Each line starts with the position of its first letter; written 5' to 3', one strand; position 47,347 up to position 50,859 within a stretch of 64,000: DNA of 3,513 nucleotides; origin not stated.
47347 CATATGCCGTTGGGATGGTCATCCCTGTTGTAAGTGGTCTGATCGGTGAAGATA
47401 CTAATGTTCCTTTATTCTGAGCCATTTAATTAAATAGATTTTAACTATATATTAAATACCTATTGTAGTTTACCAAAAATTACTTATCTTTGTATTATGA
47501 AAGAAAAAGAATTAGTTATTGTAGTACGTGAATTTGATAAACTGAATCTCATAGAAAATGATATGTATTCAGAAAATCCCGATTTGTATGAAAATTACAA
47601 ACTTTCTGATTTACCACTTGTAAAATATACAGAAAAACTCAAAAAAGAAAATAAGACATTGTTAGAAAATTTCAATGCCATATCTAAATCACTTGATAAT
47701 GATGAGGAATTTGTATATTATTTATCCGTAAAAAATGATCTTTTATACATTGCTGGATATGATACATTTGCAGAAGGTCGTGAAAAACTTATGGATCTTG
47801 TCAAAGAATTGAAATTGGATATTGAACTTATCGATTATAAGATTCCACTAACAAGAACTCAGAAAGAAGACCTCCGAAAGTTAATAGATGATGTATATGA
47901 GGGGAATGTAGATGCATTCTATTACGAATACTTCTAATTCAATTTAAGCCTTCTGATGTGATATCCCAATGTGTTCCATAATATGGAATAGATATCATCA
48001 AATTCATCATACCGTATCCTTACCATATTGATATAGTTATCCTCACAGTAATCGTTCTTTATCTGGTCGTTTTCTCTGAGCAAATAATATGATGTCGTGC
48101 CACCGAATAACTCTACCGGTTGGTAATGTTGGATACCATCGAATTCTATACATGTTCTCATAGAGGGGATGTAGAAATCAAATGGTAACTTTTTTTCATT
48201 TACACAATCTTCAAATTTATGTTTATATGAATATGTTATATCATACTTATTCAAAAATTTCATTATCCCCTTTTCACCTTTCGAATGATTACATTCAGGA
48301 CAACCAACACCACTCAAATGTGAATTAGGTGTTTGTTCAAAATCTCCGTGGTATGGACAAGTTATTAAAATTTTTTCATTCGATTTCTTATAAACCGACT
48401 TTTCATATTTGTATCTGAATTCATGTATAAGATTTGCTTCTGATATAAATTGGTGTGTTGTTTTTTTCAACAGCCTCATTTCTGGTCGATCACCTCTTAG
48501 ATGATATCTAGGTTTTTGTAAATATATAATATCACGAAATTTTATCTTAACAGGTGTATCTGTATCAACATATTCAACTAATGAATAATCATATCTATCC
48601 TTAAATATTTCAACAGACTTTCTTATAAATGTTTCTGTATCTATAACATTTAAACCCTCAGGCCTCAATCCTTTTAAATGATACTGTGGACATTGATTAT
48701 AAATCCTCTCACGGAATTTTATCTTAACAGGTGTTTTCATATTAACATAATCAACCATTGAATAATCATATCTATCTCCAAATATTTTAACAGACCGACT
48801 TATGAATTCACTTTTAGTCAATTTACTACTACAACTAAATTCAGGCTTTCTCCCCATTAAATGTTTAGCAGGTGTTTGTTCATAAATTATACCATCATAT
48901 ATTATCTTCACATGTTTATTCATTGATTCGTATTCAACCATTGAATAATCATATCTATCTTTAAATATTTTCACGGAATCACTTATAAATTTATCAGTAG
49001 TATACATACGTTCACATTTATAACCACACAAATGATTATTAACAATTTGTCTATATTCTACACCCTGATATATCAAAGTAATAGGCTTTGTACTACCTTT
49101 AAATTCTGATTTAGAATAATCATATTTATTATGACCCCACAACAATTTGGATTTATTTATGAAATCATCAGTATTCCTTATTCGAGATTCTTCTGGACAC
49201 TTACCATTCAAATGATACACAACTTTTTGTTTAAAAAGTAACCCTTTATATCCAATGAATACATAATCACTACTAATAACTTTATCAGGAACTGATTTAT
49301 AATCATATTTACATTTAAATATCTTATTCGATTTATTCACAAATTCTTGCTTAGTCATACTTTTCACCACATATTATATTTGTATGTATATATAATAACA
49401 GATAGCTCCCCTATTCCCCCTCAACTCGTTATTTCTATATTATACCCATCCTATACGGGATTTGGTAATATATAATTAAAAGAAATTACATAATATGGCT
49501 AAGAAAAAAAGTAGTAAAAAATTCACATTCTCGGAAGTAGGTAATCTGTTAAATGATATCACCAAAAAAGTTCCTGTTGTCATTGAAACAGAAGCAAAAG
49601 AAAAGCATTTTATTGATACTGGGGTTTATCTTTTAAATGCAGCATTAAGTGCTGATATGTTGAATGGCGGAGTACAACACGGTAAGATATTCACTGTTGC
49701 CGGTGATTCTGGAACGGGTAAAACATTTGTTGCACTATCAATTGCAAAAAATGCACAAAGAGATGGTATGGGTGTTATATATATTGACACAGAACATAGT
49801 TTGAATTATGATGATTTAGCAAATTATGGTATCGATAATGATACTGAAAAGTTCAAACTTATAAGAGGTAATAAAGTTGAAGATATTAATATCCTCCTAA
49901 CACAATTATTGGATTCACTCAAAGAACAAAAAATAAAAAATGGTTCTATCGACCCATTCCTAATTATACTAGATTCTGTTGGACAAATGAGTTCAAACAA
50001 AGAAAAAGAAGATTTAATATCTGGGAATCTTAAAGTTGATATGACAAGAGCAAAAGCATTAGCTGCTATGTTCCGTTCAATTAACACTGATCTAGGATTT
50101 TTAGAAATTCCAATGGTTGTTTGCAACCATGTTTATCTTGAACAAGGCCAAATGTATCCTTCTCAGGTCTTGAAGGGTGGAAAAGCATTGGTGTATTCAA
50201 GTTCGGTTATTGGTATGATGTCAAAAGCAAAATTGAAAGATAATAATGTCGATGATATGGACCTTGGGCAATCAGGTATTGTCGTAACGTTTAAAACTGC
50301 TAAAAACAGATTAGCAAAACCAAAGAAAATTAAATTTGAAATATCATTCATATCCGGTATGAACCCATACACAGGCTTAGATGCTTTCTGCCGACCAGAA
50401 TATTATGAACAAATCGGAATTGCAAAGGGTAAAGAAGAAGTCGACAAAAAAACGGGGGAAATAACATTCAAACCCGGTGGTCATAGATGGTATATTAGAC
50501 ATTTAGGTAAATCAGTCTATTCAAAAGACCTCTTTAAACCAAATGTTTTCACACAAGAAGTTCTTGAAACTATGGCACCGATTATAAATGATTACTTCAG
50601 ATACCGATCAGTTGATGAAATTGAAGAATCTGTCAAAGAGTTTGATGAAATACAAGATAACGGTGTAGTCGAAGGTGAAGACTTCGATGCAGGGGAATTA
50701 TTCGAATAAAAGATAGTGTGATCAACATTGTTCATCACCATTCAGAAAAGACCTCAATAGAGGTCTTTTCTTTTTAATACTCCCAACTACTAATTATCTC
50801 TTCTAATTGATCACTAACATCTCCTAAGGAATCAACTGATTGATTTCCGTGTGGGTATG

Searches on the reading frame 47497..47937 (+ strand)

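Call 10: search_protein_families(library=pfam, proteins=[window:47497-47937:+], max_evalue=0.01)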
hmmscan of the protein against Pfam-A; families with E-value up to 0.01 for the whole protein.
window:47497-47937:+ (146 aa): 1 family
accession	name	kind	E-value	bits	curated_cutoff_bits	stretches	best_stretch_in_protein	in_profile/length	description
PF24219.2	DUF7438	-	0.0061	17.3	25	0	118-144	1-28/57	Family of unknown function (DUF7438)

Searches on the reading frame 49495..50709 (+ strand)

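Call 10: search_protein_families(library=pfam, proteins=[window:49495-50709:+], max_evalue=0.01)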
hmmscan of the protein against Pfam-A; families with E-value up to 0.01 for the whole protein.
window:49495-50709:+ (404 aa): 15 families
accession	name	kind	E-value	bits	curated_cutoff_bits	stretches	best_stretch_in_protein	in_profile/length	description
PF00154.27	RecA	-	2.7e-17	63.5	27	1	34-289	27-261/262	recA bacterial DNA recombination protein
PF01656.29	CbiA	-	1e-06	29.2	25.4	1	65-216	1-86/125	CobQ/CobB/MinD/ParA nucleotide binding domain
PF06745.19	ATPase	-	4.5e-06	26.7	26.6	1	54-103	10-60/231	KaiC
PF13191.12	AAA_16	-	2.4e-05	25.3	32.6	1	61-111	20-81/167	AAA ATPase domain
PF01637.24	ATPase_2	-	8.3e-05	22.9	33.2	1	64-177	21-134/225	ATPase domain predominantly from Archaea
PF13401.12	AAA_22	-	0.00029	21.6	27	1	62-146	4-83/130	AAA domain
PF01695.23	IstB_IS21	-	0.00054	20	24.1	1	68-102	97-131/238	IstB-like ATP binding protein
PF03796.21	DnaB_C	-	0.0011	18.9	27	1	54-102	10-59/255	DnaB-like helicase C terminal domain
PF09848.15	SLFN-g3_helicase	-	0.0014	18.4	24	1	64-102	2-42/354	Schlafen group 3, DNA/RNA helicase domain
PF08423.17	Rad51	-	0.0031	17.3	22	1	54-244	17-211/244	Rad51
PF06309.17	Torsin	-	0.0036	17.9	27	1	51-98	41-88/127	Torsin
PF13479.12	AAA_24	-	0.0036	17.6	27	1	65-110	4-41/195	AAA domain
PF13481.12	AAA_25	-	0.0051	16.9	27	0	58-85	28-55/195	AAA domain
PF00004.35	AAA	-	0.0069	17.3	21.2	0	68-169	3-73/131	ATPase family associated with various cellular activities (AAA)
PF24883.2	NPHP3_N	-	0.0095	16.6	24.8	0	61-97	20-56/164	Nephrocystin 3, N-terminal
